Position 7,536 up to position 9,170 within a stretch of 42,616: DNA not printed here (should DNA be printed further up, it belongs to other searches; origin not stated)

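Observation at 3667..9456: Separately insulated RHH-led 14-gene operon combining an SMC/Rad50-like ATPase, a J-protein, a wHTH protein and a DnaC-like loader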

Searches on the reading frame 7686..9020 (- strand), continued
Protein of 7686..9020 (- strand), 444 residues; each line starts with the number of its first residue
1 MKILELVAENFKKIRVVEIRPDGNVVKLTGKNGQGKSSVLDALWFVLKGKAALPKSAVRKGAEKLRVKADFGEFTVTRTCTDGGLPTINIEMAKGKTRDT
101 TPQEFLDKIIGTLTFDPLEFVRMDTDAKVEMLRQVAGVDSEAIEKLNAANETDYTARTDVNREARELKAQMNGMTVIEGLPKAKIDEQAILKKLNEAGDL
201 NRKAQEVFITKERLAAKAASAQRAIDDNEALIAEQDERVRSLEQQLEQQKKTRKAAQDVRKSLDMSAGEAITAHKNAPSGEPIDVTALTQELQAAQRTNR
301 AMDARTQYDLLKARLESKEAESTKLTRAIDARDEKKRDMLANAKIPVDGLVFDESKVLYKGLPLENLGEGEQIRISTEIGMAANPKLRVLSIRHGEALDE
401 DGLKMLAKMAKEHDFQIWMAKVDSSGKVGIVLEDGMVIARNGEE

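Call 22: search_solved_structures(query=window:7686-9020:-, max_evalue=1, show_alignments=2)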
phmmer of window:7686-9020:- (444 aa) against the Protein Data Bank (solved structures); distinct sequences matched with E-value up to 1: 16.
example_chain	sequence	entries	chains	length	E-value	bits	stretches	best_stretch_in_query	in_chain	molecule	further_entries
3aux_A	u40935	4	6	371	0.015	17.9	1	5-71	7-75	DNA double-strand break repair rad50 ATPase | DNA double-strand break repair Rad50 ATPase,DNA double-strand break repair Rad50 ATPase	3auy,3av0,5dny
5f3w_B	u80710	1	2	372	0.019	17.6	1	5-71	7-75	DNA double-strand break repair Rad50 ATPase,DNA double-strand break repair Rad50 ATPase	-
6qj0_A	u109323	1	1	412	0.039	16.6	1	1-47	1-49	Structural maintenance of chromosomes protein,Structural maintenance of chromosomes protei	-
6qj1_A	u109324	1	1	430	0.039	16.6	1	1-47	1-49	Structural maintenance of chromosomes protein,Structural maintenance of chromosomes protei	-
2v40_A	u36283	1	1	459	0.044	16.4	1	6-87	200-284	ADENYLOSUCCINATE SYNTHETASE ISOZYME 2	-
4aby_A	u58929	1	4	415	0.066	15.8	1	6-73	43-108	DNA REPAIR PROTEIN RECN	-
1w1w_A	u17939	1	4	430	0.094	15.3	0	6-51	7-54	STRUCTURAL MAINTENANCE OF CHROMOSOME 1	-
9n69_A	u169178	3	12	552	0.19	14.3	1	9-48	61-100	AAA family ATPase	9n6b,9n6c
4ad8_A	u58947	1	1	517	0.21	14.1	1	6-73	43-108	DNA REPAIR PROTEIN RECN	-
8a8j_A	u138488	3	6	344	0.31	13.6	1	2-69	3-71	DNA replication and repair protein RecF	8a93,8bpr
5zwu_A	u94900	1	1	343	0.31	13.6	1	2-69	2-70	DNA replication and repair protein RecF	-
8roc_A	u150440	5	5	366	0.47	13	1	4-51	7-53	Structural maintenance of chromosomes protein 1A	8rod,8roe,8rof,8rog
6zz6_A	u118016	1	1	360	0.5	12.9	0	6-51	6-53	Structural maintenance of chromosomes protein 1,Structural maintenance of chromosomes prot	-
3on3_A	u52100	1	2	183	0.54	12.8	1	138-217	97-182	Keto/oxoacid ferredoxin oxidoreductase, gamma subunit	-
1xew_X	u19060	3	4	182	0.84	12.2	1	25-58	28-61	SMC protein | Chromosome segregation protein smc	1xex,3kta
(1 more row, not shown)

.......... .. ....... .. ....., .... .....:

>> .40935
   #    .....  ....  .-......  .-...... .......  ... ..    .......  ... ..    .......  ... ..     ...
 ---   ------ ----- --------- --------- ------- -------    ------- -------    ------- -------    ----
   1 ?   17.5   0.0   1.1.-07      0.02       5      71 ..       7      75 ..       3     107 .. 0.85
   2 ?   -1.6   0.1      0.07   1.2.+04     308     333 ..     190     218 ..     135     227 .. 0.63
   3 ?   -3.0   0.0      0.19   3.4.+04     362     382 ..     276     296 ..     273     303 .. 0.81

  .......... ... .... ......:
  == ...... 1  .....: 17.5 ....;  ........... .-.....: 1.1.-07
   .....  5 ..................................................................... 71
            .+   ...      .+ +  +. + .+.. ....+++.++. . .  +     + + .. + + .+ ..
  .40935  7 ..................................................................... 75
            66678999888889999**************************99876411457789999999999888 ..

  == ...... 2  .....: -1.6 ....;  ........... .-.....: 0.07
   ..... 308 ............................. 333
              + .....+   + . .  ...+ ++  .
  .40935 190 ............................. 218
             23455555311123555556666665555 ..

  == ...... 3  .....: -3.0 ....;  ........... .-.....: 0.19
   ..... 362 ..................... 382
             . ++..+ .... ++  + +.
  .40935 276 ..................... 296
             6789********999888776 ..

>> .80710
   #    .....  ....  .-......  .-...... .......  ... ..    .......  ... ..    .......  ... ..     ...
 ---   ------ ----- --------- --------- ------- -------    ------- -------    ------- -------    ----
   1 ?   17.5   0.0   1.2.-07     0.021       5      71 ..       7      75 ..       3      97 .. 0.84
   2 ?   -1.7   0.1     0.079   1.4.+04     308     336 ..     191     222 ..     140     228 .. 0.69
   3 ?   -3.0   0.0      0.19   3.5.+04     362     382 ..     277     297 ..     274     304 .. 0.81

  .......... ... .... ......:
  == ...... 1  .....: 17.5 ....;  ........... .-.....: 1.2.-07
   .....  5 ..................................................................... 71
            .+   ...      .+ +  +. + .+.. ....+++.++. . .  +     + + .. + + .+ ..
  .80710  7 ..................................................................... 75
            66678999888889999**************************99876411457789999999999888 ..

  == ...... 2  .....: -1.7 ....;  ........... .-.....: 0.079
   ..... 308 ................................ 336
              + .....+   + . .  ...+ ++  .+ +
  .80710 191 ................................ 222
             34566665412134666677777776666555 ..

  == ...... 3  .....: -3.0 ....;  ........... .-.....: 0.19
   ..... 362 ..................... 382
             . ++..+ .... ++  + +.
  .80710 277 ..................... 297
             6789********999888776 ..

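Call 32: find_related_loci(query=window:7686-9020:-, collection=viral_contigs, flank=10000)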
Query window:7686-9020:- (444 aa) in viral_contigs; peptide patterns used: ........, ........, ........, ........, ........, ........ (x = any residue, [..] = any of these).
45 stretches matched a pattern; 1 encode a relative of the query (tblastn E <= 1e-3); 1 distinct loci.
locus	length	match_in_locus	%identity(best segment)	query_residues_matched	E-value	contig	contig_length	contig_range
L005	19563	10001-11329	85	1-443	0e+0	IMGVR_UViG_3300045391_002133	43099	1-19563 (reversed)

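Call 33: find_related_loci(query=window:7686-9020:-, collection=genome_contigs, flank=10000)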
Query window:7686-9020:- (444 aa) in genome_contigs; peptide patterns used: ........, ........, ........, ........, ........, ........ (x = any residue, [..] = any of these).
182 stretches matched a pattern, but none encodes a relative of the query by tblastn (E <= 1e-3).

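Call 35: search_dna_similar(query=window:7686-9020:-, collection=phages, mode=protein, max_rows=45, rows=spread)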
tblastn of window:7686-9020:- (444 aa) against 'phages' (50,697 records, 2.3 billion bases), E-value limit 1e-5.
Records with a match: 242; places in all: 242; records where one place covers at least 80% of the query: 137.
Best place of each record, by identity: <60% 242.
By first word of the organism name: Vibrio 100; Arthrobacter 42; Streptococcus 33; Flavobacterium 11; Cellulophaga 8; Paenibacillus 7; Bacteriophage 4; Faecalibacterium 3; Parabacteroides 3; Caulobacter 2; and 22 more.
By host as written in the record: - 105; Arthrobacter sp. ATCC 21022 25; Arthrobacter globiformis NRRL B-2979 7; Flavobacterium sp. LMO8 5; Paenibacillus larvae NRRL 2605 5; Arthrobacter globiformis B-2979 4; Cellulophaga baltica #12 3; Cellulophaga baltica #18 3; and 74 more.
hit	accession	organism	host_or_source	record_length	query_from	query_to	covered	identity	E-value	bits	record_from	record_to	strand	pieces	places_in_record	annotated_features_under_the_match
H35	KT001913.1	Caulobacter phage Sansa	Caulobacter crescentus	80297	1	437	98%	36.8%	5e-69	243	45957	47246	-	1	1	nucleoside triphosphate hydrolase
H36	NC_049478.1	Arthrobacter phage Mufasa8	Arthrobacter sp. ATCC 21022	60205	2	439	99%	33.3%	5e-57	208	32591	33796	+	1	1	42: DNA repair protein | 43: hypothetical protein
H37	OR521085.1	Corynebacterium phage PSonyx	Corynebacterium glutamicum MB001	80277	3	437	98%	32.3%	8e-55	202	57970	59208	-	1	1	110: AAA-ATPase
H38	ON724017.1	Arthrobacter phage Gorpy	Arthrobacter globiformis NRRL B-2979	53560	2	439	99%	31.6%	3e-47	180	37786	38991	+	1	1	69: AAA-ATPase | 70: ssDNA binding protein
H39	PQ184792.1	Arthrobacter phage JaNo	Arthrobacter sp. ATCC 21022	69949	1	439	99%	31.3%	9e-46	176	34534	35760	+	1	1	43: MRE11 double strand break endo/exonuclease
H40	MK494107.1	Arthrobacter phage Chipper1996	Arthrobacter sp. ATCC 21022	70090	1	439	99%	31.3%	9e-46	176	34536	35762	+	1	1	430: MRE11 double-strand break endo/exonuclease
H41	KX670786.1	Arthrobacter phage Chubster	Arthrobacter sp. ATCC 21022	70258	1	439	99%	31.3%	3e-45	174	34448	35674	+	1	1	MRE11 double-strand break endo/exonuclease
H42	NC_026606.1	Arthrobacter phage vB_ArtM-ArV1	Arthrobacter sp.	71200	1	439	99%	30.6%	3e-43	168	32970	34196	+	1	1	recombinational DNA repair ATPase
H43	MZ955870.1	Glutamicibacter phage BIM BV-113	Glutamicibacter halophytocola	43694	1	437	98%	30.1%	1e-47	181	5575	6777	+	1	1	putative AAA family ATPase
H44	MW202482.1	Caudoviricetes sp.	Manatee Spring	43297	1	437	98%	28.7%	9e-37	149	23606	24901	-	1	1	chromosome segregation protein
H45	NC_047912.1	Faecalibacterium phage FP_Lugh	Faecalibacterium prausnitzii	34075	1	437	98%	25.8%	2e-15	85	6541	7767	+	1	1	AAA family ATPase | hypothetical protein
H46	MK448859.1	Streptococcus phage Javan170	Streptococcus dysgalactiae UT-SS1069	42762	3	438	98%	25.8%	1e-19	98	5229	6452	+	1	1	hypothetical protein (x2)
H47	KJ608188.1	Enterococcus phage EFC-1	Enterococcus faecalis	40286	1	437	98%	25.1%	6e-19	96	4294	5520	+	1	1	chromosome segregation protein | hypothetical protein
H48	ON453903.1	Flavonifractor phage Castelnaud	Flavonifractor plautii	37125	1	437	98%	25.1%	1e-22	107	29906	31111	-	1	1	SbcC-like subunit of palindrome specific endonuclease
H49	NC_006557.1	Bacillus phage BCASJ1c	Bacillus clarkii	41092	1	437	98%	24.4%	6e-17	90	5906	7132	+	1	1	hypothetical protein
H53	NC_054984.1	Paenibacillus phage Dragolir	Paenibacillus larvae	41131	1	437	98%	23.6%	2e-16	88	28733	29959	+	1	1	AAA family ATPase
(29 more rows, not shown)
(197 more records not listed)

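Call 36: get_annotated_region(hit=H47, flank=5000)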
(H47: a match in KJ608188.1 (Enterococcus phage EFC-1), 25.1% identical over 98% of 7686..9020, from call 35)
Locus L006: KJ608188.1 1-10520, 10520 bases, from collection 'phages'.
description: Enterococcus phage EFC-1, complete genome.
organism: Enterococcus phage EFC-1 (NCBI taxid 1486428)
taxonomy: Viruses; Duplodnaviria; Heunggongvirae; Uroviricota; Caudoviricetes
host: Enterococcus faecalis; source: -; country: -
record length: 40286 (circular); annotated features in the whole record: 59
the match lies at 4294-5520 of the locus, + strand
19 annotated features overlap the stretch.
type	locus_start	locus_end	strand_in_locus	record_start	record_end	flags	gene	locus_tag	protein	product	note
CDS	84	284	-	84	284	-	-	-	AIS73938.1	hypothetical protein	-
CDS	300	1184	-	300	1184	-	-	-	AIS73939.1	lipoprotein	-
CDS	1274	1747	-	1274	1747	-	-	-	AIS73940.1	toxin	-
CDS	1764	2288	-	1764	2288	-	-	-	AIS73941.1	XRE family transcriptional regulator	-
CDS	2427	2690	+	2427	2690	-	-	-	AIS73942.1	transcription repressor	-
CDS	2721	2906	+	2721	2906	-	-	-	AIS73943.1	hypothetical protein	-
CDS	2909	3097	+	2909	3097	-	-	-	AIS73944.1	hypothetical protein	-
CDS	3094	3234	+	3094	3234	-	-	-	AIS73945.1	hypothetical protein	-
CDS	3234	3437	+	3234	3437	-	-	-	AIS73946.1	hypothetical protein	-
CDS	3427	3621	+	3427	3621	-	-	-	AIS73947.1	hypothetical protein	-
CDS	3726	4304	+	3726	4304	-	-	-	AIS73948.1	hypothetical protein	-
CDS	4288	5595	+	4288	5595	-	-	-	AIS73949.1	chromosome segregation protein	-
CDS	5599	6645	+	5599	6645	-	-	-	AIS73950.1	hypothetical protein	-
CDS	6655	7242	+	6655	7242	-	-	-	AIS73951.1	hypothetical protein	-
CDS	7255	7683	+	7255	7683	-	-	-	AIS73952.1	replication terminator protein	-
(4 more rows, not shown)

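Call 37: get_annotated_region(hit=H53, flank=5000)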
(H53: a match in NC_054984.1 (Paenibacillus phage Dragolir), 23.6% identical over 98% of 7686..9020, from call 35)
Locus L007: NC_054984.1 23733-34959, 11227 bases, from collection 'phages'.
description: Paenibacillus phage Dragolir, complete genome.
organism: Paenibacillus phage Dragolir (NCBI taxid 2070190)
taxonomy: Viruses; Duplodnaviria; Heunggongvirae; Uroviricota; Caudoviricetes; Gochnauervirinae; Dragolirvirus; Dragolirvirus dragolir
host: Paenibacillus larvae; source: bee debris; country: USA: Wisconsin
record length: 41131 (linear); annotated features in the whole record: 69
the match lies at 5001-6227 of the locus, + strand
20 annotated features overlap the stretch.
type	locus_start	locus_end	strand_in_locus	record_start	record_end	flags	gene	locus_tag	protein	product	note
CDS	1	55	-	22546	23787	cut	-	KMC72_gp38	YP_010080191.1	integrase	-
CDS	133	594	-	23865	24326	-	-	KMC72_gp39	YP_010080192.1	metallo-protease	metallo-endopeptidase ImmA/IrrE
CDS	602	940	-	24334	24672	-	-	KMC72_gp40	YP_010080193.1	helix-turn-helix domain-containing protein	helix-turn-helix XRE family transcriptional regulator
CDS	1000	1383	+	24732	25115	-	-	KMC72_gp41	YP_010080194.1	helix-turn-helix XRE family transcriptional regulator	-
CDS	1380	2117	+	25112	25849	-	-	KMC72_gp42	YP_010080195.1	anti-repressor Ant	KilAC domain antirepressor AntA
CDS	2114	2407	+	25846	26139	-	-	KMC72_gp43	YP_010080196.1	helix-turn-helix domain-containing protein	helix-turn-helix domain DNA binding protein# excisionase family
CDS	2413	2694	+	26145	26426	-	-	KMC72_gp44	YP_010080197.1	hypothetical protein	-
CDS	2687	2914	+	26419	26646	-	-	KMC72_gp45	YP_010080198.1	hypothetical protein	-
CDS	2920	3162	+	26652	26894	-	-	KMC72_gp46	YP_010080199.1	hypothetical protein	-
CDS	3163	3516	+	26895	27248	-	-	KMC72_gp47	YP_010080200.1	hypothetical protein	-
CDS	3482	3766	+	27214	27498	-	-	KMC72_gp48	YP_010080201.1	antitoxin from a toxin-antitoxin system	transcriptional regulator AbrB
CDS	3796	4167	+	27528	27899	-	-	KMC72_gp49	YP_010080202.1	replication terminator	replication terminator protein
CDS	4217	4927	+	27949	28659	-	-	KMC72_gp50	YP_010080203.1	hypothetical protein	-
CDS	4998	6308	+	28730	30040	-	-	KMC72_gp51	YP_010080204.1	AAA family ATPase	chromosome segregation protein SMC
CDS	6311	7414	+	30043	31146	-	-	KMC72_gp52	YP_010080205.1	Sak4-like ssDNA annealing protein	AAA domain protein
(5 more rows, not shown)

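Call 38: find_encoding_contigs(protein=P0002, flank=10000, max_places=1)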
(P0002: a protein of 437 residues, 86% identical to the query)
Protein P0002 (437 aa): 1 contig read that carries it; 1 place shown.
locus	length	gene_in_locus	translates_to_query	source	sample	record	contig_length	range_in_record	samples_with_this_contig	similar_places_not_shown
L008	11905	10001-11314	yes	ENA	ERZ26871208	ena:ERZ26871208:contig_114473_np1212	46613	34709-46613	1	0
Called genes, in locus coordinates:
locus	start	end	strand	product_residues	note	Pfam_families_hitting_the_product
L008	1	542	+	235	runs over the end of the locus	-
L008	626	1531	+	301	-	-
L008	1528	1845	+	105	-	-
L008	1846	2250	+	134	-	-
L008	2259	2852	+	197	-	-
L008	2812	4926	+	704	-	-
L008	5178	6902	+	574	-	-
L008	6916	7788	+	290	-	PF24146:K1-lyase_C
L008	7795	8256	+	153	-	-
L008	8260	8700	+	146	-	PF00959:Phage_lysozyme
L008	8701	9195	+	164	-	PF11351:GTA_holin_3TM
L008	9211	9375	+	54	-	-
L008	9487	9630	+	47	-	-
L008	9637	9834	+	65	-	-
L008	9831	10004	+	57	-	-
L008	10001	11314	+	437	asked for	PF02463:SMC_N (weak), PF13175:AAA_15, PF13476:AAA_23 (weak), PF13555:AAA_29 (weak)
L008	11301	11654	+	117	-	-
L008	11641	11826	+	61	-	-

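Call 39: find_encoding_contigs(protein=P0033, flank=10000, max_places=1)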
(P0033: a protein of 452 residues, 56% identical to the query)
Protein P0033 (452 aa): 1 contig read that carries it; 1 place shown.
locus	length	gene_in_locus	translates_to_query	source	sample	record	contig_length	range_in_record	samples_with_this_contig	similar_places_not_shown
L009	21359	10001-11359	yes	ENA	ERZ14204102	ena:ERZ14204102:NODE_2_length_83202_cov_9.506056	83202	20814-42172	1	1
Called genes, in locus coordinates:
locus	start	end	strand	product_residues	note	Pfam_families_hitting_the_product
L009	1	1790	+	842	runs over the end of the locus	-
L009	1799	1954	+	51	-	-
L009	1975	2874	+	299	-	-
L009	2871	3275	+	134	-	-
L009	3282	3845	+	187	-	-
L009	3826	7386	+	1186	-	-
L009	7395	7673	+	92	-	-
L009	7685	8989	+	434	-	-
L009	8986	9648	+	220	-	-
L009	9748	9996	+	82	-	-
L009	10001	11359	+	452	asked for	PF02463:SMC_N (weak), PF13175:AAA_15 (weak), PF13476:AAA_23 (weak)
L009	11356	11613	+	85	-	-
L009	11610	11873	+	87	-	-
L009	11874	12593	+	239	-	PF01695:IstB_IS21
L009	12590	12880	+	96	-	PF13560:HTH_31, PF01381:HTH_3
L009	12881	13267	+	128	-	-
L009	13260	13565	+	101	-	-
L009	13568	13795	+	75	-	-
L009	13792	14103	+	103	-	-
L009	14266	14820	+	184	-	-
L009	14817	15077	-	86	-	-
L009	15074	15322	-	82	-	-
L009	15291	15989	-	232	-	PF01656:CbiA, PF06564:CBP_BcsQ (faint), PF07015:VirC1 (weak), PF09140:MipZ (faint), PF10609:ParA, PF13614:AAA_31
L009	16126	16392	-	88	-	-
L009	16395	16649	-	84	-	PF20605:Antitox_RHH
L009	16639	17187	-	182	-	-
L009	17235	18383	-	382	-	PF05175:MTS (weak)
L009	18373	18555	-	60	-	-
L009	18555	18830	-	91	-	-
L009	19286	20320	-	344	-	PF07728:AAA_5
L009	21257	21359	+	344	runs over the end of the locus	PF07728:AAA_5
